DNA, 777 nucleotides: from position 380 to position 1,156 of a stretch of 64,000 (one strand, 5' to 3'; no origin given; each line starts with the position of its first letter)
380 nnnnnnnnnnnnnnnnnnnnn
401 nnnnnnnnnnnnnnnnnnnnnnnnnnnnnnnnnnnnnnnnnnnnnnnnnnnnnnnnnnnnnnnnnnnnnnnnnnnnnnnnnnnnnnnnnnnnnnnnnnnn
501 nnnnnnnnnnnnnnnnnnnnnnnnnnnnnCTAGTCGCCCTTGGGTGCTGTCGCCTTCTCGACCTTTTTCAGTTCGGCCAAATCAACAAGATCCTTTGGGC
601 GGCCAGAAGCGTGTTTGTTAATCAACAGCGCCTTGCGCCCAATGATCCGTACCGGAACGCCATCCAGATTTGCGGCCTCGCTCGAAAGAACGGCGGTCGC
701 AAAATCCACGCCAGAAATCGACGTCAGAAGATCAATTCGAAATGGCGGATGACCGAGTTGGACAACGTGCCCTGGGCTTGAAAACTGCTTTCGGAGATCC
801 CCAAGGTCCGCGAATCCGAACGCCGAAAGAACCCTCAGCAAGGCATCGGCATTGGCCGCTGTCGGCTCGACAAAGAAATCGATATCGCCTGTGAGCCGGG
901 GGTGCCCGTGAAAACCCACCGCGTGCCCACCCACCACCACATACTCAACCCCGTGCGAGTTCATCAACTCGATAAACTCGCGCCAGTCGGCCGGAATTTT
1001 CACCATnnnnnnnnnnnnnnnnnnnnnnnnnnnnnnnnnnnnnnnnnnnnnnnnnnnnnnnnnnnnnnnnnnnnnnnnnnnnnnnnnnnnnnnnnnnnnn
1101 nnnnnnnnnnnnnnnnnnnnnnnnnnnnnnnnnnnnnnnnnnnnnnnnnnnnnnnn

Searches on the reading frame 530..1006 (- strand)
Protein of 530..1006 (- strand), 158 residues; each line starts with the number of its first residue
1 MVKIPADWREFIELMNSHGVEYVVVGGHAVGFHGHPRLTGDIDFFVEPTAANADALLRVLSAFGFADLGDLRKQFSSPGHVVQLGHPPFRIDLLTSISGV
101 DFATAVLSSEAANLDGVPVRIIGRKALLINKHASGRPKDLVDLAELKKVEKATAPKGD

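Call 6: search_protein_families(library=padloc, proteins=[window:530-1006:-], max_evalue=1)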
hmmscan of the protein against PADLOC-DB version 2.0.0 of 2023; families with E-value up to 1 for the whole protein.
window:530-1006:- (158 aa): 3 families
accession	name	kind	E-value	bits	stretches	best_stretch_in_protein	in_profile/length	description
PDLC02291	AbiEii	-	2.7e-05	21.6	2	19-70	54-101/310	AbiEii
PDLC02314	AbiEii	-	0.00036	17.9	2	20-70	51-102/290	AbiEii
PDLC02329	AbiEii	-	0.0091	13.3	0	131-149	193-211/294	AbiEii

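Call 7: search_protein_families(library=pfam, proteins=[window:530-1006:-], max_evalue=1)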
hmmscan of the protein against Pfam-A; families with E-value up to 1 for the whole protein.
window:530-1006:- (158 aa): 5 families
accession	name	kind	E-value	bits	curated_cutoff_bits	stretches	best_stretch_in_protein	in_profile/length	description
PF09970.15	DUF2204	-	2.6e-09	37.4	20.3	1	9-151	6-149/181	Nucleotidyl transferase of unknown function (DUF2204)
PF08843.17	AbiEii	-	5.5e-06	26.9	22.5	1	22-76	15-72/238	Nucleotidyl transferase AbiEii toxin, Type IV TA system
PF19502.5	DUF6036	-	0.0004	20.7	23.6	1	12-51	10-47/164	Nucleotidyltransferase of unknown function (DUF6036)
PF10706.15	Aminoglyc_resit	-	0.035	14.7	21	1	12-73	6-67/149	Aminoglycoside-2''-adenylyltransferase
PF14907.12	NTP_transf_5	-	0.037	14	31.2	1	12-70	64-123/249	Uncharacterised nucleotidyltransferase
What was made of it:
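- Closest known: AbiE. Same: The Pfam AbiEii and PADLOC AbiEii models match the N-terminal catalytic core (calls 6, 7).
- Pfam DUF2204 and AbiEii both above their gathering scores (call 7); PADLOC AbiEii (call 6). Homology to AbiEii models in PADLOC and Pfam (calls 6, 7).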

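Call 8: search_protein_families(library=ncbifam, proteins=[window:530-1006:-], max_evalue=1)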
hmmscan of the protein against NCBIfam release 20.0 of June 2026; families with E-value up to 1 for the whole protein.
window:530-1006:- (158 aa): 0 families

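Call 9: find_homologous_proteins(query=window:530-1006:-)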
Query window:530-1006:- (158 aa): 2246 proteins with E <= 0.001 among 2300 candidates; the best 120 are listed.
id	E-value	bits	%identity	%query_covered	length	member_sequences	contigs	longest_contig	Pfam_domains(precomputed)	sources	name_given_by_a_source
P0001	1.2e-97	342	99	99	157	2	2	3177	PF08843.18,PF09970.16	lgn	-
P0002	3.2e-66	240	73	95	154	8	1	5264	PF08843.18,PF09970.16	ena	-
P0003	6.1e-63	230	70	95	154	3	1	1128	PF08843.18,PF09970.16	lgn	-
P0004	6.0e-54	200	61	93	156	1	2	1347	PF09970.16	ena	-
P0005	4.4e-53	197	61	96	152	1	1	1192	PF09970.16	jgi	jgi:predicted nucleotidyltransferase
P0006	8.2e-53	197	80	70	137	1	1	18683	-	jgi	jgi:hypothetical protein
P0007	1.0e-52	196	62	97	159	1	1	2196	-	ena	-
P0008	1.6e-52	196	61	94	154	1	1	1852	PF09970.16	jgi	-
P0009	1.6e-52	196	63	93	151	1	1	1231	-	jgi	jgi:predicted nucleotidyltransferase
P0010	2.3e-52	195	60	98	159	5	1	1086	PF09970.16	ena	-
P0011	2.4e-52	195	61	94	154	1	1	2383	PF09970.16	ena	-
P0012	2.5e-52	195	60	94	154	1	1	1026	PF09970.16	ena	-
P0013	5.1e-51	191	61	98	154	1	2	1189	PF09970.16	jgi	jgi:predicted nucleotidyltransferase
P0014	9.5e-51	190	63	92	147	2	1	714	-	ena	-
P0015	1.9e-50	189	59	99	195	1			-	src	-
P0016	2.3e-50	189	63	92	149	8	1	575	PF09970.16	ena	-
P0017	3.3e-50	188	60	96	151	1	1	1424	PF09970.16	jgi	-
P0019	7.8e-50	187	61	94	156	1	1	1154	PF09970.16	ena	-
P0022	1.3e-49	186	60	96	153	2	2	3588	PF08843.18,PF19502.6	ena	-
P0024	1.5e-49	186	61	96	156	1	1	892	PF09970.16,PF19502.6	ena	-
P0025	1.6e-49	186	59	99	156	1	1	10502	PF09970.16,PF19502.6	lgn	-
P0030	2.5e-49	185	60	92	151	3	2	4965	PF09970.16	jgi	-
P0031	2.7e-49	185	58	99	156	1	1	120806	PF09970.16,PF19502.6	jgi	jgi:hypothetical protein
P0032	3.0e-49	185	63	92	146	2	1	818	PF09970.16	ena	-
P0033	3.1e-49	185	58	94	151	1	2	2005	PF09970.16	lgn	-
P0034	3.8e-49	185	61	96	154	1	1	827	PF08843.18,PF09970.16,PF19502.6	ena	-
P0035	4.0e-49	185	56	97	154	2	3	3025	PF09970.16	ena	-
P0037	4.1e-49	185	61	93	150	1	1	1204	PF09970.16,PF19502.6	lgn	-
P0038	4.3e-49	185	65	89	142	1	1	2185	PF08843.18,PF19502.6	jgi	jgi:hypothetical protein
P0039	4.5e-49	184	61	95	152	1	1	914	PF09970.16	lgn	-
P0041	5.0e-49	184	61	94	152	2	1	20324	PF09970.16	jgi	-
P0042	5.5e-49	184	58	94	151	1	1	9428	PF09970.16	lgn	-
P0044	6.9e-49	184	61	94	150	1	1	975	PF09970.16,PF19502.6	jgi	jgi:predicted nucleotidyltransferase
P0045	8.4e-49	184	60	94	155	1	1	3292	PF09970.16,PF19502.6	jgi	jgi:predicted nucleotidyltransferase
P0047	8.8e-49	184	56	97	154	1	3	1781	PF09970.16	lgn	-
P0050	1.1e-48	183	57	98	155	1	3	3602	PF09970.16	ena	-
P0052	1.2e-48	183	59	97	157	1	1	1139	PF09970.16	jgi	-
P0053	1.3e-48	183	60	96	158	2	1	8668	PF09970.16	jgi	-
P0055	1.5e-48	183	60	96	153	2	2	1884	PF09970.16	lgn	-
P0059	2.1e-48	182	59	95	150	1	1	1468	PF08843.18,PF19502.6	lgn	-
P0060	2.2e-48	182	58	95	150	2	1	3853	PF09970.16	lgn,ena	-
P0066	2.9e-48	182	58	99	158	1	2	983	PF09970.16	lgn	-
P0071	3.4e-48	182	58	96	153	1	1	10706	PF09970.16,PF19502.6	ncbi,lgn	ncbi:MAG: nucleotidyltransferase [Planctomycetaceae bacterium]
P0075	4.4e-48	181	55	98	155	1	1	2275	PF09970.16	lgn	-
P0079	6.4e-48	181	59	96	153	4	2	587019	PF09970.16,PF19502.6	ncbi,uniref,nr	ncbi:nucleotidyltransferase [Polyangium jinanense]|uniref:Nucleotidyltransferase n=1 Tax=Polyangium 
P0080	6.6e-48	181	59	95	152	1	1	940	PF09970.16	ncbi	-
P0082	6.9e-48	181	59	95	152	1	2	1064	PF09970.16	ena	-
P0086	1.0e-47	180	58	96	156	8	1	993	PF09970.16,PF19502.6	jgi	jgi:predicted nucleotidyltransferase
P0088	1.0e-47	180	59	94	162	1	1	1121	PF09970.16,PF19502.6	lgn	-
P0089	1.0e-47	180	59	95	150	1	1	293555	-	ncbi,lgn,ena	-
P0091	1.1e-47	180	59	94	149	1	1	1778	PF08843.18,PF19502.6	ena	-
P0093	1.2e-47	180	57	94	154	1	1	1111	PF09970.16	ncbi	-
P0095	1.4e-47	180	60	89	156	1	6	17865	PF08843.18,PF19502.6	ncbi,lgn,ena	-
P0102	1.7e-47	179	58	97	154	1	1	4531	PF08843.18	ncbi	-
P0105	1.8e-47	179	57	95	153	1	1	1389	PF09970.16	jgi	jgi:predicted nucleotidyltransferase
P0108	2.2e-47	179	58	94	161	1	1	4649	PF08843.18,PF09970.16,PF19502.6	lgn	-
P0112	2.7e-47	179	56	96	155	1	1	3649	PF09970.16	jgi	jgi:predicted nucleotidyltransferase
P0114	2.8e-47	179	59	94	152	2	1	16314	PF14907.13,PF09970.16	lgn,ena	-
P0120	3.8e-47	178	60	92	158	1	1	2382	PF09970.16,PF19502.6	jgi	jgi:hypothetical protein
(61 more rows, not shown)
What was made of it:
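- Closest known: Pfam DUF2204. Same: Homologues carry one or both labels (call 9).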

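Call 11: find_encoding_contigs(protein=P0079, flank=4000, max_places=3)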
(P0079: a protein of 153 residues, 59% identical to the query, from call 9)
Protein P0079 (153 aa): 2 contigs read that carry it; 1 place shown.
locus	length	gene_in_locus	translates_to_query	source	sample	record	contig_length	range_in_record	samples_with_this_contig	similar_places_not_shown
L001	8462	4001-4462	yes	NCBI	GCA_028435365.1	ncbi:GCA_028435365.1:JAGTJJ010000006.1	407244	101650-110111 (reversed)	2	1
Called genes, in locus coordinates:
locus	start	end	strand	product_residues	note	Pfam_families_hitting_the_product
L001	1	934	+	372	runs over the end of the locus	PF01145:Band_7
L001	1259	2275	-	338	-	PF13623:SurA_N_2, PF13624:SurA_N_3, PF09312:SurA_N, PF13145:Rotamase_2, PF13616:Rotamase_3, PF00639:Rotamase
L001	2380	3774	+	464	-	PF00180:Iso_dh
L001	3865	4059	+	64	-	-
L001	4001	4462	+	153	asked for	PF09970:DUF2204, PF19502:DUF6036 (weak)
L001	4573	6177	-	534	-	PF01266:DAO (faint), PF01494:FAD_binding_3, PF07992:Pyr_redox_2 (faint)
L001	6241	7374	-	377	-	PF01041:DegT_DnrJ_EryC1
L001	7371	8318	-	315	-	PF00056:Ldh_1_N, PF02866:Ldh_1_C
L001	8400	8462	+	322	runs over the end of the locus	PF01259:SAICAR_synt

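Call 19: find_encoding_contigs(protein=P0001, flank=3000, max_places=3)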
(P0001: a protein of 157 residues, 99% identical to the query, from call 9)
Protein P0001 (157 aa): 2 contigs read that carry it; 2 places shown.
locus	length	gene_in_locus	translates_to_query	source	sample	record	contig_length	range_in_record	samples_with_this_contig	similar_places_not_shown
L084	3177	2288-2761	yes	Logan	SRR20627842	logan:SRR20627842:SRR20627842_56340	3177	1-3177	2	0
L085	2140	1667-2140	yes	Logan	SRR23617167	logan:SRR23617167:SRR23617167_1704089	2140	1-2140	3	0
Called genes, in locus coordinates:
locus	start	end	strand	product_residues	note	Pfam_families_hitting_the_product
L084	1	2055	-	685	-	?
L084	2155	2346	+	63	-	-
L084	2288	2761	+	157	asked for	PF09970:DUF2204, PF08843:AbiEii (faint)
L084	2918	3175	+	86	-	?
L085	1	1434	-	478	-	?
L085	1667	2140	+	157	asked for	PF09970:DUF2204, PF08843:AbiEii (faint)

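Call 24: search_solved_structures(query=A1, max_evalue=10, show_alignments=2)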
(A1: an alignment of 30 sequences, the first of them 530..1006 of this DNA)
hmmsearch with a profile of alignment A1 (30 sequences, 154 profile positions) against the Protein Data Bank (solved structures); distinct sequences matched with E-value up to 10: 9.
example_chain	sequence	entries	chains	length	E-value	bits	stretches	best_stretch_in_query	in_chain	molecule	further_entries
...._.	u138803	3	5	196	4.5e-08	36.3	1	13-148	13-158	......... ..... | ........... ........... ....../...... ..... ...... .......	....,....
4hx0_A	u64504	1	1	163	0.24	14.4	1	7-69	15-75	Putative nucleotidyltransferase TM1012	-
2fcl_A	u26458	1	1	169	0.26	14.3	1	7-69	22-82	hypothetical protein TM1012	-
2ewr_A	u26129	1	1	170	0.27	14.3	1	7-69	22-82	hypothetical protein TM1012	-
5yjz_A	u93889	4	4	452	0.82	12.7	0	108-150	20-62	Probable conserved ATP-binding protein ABC transporter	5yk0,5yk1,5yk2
5uvd_A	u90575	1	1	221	0.96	12.5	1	12-69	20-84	Nucleotidyltransferase-like protein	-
2fea_A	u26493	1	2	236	0.98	12.5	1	2-39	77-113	2-hydroxy-3-keto-5-methylthiopentenyl-1-phosphate phosphatase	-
6jcc_A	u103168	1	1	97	1.3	12.1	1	41-73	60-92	Computational designed protein based on evolution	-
9f5x_H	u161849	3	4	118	1.7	11.7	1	27-86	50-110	B14.5a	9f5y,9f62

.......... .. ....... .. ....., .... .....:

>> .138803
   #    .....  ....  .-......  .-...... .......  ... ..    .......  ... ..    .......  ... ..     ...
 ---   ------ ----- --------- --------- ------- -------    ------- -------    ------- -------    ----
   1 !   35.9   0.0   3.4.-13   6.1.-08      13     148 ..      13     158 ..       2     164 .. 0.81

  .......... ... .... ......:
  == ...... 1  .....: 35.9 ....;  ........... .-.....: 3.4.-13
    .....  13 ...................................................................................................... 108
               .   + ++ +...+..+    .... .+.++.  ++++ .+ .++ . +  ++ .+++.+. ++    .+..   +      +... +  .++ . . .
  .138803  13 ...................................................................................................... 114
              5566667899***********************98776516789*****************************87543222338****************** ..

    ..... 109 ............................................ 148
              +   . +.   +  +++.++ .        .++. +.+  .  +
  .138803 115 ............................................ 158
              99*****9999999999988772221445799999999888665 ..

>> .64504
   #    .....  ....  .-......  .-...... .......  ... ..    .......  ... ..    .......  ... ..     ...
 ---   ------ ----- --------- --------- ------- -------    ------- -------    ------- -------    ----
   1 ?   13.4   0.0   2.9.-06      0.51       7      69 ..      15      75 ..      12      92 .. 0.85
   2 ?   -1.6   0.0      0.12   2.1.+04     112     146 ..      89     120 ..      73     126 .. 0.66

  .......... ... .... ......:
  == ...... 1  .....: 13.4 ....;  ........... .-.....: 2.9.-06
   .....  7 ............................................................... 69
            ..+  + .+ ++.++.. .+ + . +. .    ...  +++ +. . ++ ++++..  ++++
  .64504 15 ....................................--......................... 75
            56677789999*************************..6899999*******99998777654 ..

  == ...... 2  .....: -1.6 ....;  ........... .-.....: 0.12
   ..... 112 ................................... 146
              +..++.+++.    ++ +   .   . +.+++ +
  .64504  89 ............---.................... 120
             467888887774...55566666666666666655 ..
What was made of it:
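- On MenT/AbiEii-type NTase toxins (MenAT1 in particular): Profile against PDB gives MenT1 at E=4.5e-8 over residues 13-148 (call 24).
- The next hit, TM1012, has E=0.24 (call 24). Sequence-profile similarity to MenT1 is about seven orders of magnitude better than to any other solved NTase (call 24).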

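Call 36: find_related_loci(query=A1, collection=metagenome_contigs, flank=5000)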
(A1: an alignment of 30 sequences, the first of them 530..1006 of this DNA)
Query A1 (158 aa) in metagenome_contigs; peptide patterns used: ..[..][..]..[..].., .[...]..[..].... (x = any residue, [..] = any of these).
600 stretches matched a pattern (row limit reached: there are more); 581 encode a relative of the query (tblastn E <= 1e-3); the best 80 are kept; 80 distinct loci.
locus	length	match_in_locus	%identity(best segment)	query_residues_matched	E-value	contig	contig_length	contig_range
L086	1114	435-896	61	2-158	6e-60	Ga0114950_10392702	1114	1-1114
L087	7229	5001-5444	61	2-149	2e-54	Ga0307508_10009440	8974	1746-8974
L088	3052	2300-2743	60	2-149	3e-54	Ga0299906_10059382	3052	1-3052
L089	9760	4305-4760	55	2-158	2e-53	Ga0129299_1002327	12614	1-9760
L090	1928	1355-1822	60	2-157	1e-53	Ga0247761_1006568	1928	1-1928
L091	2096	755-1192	62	1-146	2e-53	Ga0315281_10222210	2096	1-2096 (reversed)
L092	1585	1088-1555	57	2-157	3e-54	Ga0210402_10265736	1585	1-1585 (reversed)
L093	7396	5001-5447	60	1-149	3e-52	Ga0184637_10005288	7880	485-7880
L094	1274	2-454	58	1-151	8e-55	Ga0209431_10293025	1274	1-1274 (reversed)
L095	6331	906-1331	59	1-142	5e-52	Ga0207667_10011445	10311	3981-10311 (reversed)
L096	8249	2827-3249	60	2-142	4e-52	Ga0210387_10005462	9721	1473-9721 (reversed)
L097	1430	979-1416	54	2-147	4e-53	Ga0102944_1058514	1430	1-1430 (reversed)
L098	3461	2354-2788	59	2-146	4e-51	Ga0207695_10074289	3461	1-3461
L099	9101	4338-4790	58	2-152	6e-51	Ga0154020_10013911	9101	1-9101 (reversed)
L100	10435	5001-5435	59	2-146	4e-51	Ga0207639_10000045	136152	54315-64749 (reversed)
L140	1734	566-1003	49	1-146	3e-42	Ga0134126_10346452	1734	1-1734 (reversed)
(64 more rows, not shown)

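Call 40: predict_structure(alignment_id=A1)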
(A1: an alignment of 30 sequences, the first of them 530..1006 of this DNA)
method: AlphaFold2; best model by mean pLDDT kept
length: 158 residues; sequences in the alignment: 30
mean_pLDDT: 85.4   pTM: 0.81
mean pLDDT of the five models: 85.4, 85.5, 85.3, 84.3, 82.7
residues with pLDDT >= 90: 87; 70-90: 49; 50-70: 13; < 50: 9
segments of 3 or more residues with pLDDT < 50: 28-31, 33-35
pLDDT, mean of each block of 10 residues (from residue 1): 82 97 75 53 95 98 91 97 86 95 95 90 89 85 76 57
secondary structure, 60 per line:
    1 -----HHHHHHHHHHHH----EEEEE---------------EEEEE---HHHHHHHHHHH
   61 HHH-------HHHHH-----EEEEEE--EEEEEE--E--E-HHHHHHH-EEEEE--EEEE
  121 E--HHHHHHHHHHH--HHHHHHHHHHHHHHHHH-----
elements in order: H6-17 E22-26 E42-46 H50-63 H71-75 E81-86 E89-94 H102-108 E110-114 E117-121 H124-134 H137-153
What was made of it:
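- On MenT/AbiEii-type NTase toxins (MenAT1 in particular): AF2 model at pLDDT 85 (call 40).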

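Call 46: fold_search(model_id=the predicted structure, library=pdb)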
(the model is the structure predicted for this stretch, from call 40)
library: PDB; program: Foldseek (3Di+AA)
matches with E <= 10: 175; with E <= 0.001: 3
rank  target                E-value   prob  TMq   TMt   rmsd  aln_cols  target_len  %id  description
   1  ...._B                4.3e-04  1.00  0.64  0.56   4.5       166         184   21  MenAT1 toxin-antitoxin complex (rv0078a-rv0078b) from Mycobacterium tuberculosis H37Rv (released 2023-08-02)
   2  2ewr                  7.9e-04  1.00  0.56  0.57   6.0       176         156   15  Crystal structure of a putative nucleotidyltransferase (tm1012) from Thermotoga maritima at 1.60 A resolution (released 2005-12-06)
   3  4fo1_A                8.4e-04  1.00  0.53  0.53   6.2       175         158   15  Crystal structure of lincosamide antibiotic adenylyltransferase LnuA, apo (released 2012-07-04)
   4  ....                  1.5e-03  1.00  0.52  0.48   7.8       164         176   20  MenT1 toxin (rv0078a) from Mycobacterium tuberculosis H37Rv, phosphorylated at T39 (released 2024-09-11)
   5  4hx0                  1.5e-03  1.00  0.52  0.51   8.0       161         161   14  Crystal structure of a putative nucleotidyltransferase (TM1012) from Thermotoga maritima at 1.87 A resolution (released 2013-09-11)
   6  2fcl                  1.7e-03  1.00  0.58  0.59   5.8       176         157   14  Crystal structure of a putative nucleotidyltransferase (tm1012) from Thermotoga maritima at 1.35 A resolution (released 2006-03-14)
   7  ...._B                4.6e-03  1.00  0.62  0.53   4.8       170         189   21  MenT1 toxin (rv0078a) from Mycobacterium tuberculosis H37Rv (released 2023-08-02)
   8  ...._A                4.6e-03  1.00  0.59  0.50   7.1       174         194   19  MenAT1 toxin-antitoxin complex (rv0078a-rv0078b) from Mycobacterium tuberculosis H37Rv (released 2023-08-02)
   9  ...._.                4.9e-03  1.00  0.63  0.53   4.7       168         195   21  MenT1 toxin (rv0078a) from Mycobacterium tuberculosis H37Rv (released 2023-08-02)
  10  6kal_D                2.9e-02  0.97  0.47  0.20   7.5       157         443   13  Crystal structure of FKRP in complex with Mg ion and CMP (released 2020-01-15)
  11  5cfu                  3.2e-02  0.97  0.53  0.49   6.1       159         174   17  Crystal Structure of ANT(2")-Ia in complex with adenylyl-2"-tobramycin (released 2016-07-20)
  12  4xje                  3.9e-02  0.97  0.53  0.49   6.1       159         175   17  CRYSTAL STRUCTURE OF ANT(2") IN COMPLEX WITH AMP AND TOBRAMYCIN (released 2016-01-20)
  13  5kqj_MODEL_1_A        5.3e-02  0.91  0.45  0.39   9.2       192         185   14  Solution Structure of Antibiotic-Resistance Factor ANT(2'')-Ia Reveals Substrate-Regulated Conformation Dynami (released 2017-07-12)
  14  4wqk                  5.9e-02  0.94  0.50  0.46   6.4       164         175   14  Crystal structure of aminoglycoside nucleotidylyltransferase ANT(2")-Ia, apo form (released 2014-11-12)
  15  2ikf_B                7.6e-02  0.33  0.23  0.14   9.6        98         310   16  Terminal uridylyl transferase 4 from Trypanosoma brucei with bound UTP (released 2007-02-20)
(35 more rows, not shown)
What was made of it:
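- On MenT/AbiEii-type NTase toxins (MenAT1 in particular): Top PDB fold hit is MenT1, TM 0.64 (call 46).
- Closest known: MenAT1. Same: A short NTase toxin of under 200 aa. It is the best sequence-profile and fold match (calls 24, 46).
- The AF2 model (pLDDT 85, call 40) has MenT1 as its top Foldseek hit in PDB (TM 0.64, call 46). Foldseek hits to LnuA (TM 0.53), ANT(2'')-Ia (TM 0.53) and TM1012 (call 46).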

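Call 47: find_encoding_contigs(protein=P0089, flank=5000, max_places=2)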
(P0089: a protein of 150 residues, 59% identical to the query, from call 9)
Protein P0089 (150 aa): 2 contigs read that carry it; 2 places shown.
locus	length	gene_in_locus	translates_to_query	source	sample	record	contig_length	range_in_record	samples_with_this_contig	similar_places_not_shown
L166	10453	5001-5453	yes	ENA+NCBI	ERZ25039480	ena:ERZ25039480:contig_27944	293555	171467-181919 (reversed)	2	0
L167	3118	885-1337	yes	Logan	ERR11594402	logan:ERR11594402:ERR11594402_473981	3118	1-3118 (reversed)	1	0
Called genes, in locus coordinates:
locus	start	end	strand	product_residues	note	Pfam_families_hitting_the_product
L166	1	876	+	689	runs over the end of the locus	-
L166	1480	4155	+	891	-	-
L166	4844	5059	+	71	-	-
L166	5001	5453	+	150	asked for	-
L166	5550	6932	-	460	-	PF00675:Peptidase_M16, PF05193:Peptidase_M16_C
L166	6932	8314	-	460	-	PF00675:Peptidase_M16, PF05193:Peptidase_M16_C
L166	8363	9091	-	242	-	PF03886:ABC_trans_aux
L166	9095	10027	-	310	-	PF02470:MlaD, PF28544:Helical_needle (faint)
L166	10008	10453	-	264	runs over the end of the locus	PF00005:ABC_tran, PF09818:ABC_ATPase (faint), PF13304:AAA_21 (faint)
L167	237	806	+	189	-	-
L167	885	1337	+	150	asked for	-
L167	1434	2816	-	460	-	PF00675:Peptidase_M16, PF05193:Peptidase_M16_C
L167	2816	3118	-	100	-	?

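Call 48: find_encoding_contigs(protein=P0031, flank=5000, max_places=2)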
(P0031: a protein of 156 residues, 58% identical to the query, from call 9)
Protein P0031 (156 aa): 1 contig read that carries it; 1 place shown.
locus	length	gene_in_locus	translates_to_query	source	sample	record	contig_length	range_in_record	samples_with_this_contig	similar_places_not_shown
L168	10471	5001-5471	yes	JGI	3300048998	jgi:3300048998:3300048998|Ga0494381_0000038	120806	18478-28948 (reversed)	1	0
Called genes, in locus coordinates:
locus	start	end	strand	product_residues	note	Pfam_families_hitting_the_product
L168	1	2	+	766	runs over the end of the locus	PF01590:GAF, PF13492:GAF_3 (weak), PF05157:MshEN, PF00437:T2SSE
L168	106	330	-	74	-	-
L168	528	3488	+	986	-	PF04313:HSDR_N (weak), PF00076:RRM_1 (weak)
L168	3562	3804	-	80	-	PF12844:HTH_19 (weak), PF13560:HTH_31, PF01381:HTH_3, PF13443:HTH_26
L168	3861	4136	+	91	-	-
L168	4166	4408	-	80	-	PF13560:HTH_31, PF12844:HTH_19, PF01381:HTH_3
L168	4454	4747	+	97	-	-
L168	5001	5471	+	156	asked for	PF09970:DUF2204 (weak), PF19502:DUF6036 (weak)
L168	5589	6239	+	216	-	-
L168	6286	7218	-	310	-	PF19853:DUF6328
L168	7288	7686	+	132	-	PF00072:Response_reg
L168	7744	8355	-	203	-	-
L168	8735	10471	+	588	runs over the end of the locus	PF05960:DUF885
